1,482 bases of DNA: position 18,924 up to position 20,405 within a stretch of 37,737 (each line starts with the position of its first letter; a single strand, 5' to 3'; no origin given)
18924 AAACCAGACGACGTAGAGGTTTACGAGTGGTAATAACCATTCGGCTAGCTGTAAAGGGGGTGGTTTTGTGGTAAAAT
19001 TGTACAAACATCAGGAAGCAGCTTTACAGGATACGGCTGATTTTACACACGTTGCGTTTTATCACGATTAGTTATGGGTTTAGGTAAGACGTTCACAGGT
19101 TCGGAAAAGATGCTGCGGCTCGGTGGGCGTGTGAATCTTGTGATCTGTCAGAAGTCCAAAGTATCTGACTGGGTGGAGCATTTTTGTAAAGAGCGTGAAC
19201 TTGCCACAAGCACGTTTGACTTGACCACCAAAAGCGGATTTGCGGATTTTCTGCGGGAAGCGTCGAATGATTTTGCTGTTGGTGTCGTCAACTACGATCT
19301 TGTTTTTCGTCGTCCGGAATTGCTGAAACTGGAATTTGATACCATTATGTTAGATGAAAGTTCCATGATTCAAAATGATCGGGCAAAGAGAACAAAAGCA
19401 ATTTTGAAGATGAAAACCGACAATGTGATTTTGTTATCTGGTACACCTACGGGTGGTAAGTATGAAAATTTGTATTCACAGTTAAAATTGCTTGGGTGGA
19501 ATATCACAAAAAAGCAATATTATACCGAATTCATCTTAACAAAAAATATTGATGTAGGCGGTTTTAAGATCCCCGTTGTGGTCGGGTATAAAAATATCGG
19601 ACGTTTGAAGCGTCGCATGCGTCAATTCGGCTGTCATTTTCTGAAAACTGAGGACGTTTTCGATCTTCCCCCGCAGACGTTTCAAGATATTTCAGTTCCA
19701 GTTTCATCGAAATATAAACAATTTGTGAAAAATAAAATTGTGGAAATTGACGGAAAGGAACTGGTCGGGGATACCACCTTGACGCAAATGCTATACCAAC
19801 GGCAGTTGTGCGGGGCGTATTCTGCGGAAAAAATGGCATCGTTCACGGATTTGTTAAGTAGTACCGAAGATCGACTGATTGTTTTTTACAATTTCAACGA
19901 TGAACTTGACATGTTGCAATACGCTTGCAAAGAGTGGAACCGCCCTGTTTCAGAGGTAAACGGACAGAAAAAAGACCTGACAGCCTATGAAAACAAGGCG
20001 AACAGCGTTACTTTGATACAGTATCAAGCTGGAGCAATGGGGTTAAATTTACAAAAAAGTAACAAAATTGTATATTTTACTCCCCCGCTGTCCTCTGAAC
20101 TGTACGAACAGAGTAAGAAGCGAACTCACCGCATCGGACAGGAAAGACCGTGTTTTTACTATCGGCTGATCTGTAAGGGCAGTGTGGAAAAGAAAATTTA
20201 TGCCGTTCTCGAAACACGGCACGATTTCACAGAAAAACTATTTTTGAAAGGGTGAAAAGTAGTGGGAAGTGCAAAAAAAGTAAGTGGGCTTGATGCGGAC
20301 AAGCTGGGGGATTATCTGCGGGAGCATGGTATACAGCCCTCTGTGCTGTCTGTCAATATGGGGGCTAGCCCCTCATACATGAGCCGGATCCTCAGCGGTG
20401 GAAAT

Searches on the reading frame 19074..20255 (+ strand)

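Call 111: search_protein_families(library=phrogs, proteins=[window:19074-20255:+], max_evalue=0.00001)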
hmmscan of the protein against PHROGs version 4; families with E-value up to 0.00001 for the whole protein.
window:19074-20255:+ (393 aa): 3 families
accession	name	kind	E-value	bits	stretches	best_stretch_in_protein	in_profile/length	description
phrog_62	-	DNA, RNA and nucleotide metabolism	3.1e-84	284.5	1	1-390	718-1133/1881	DNA helicase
phrog_29996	-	unknown function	3.9e-15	55.9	1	302-385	1075-1159/1189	-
phrog_11354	-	unknown function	5.3e-09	36.8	1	300-389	14-104/116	-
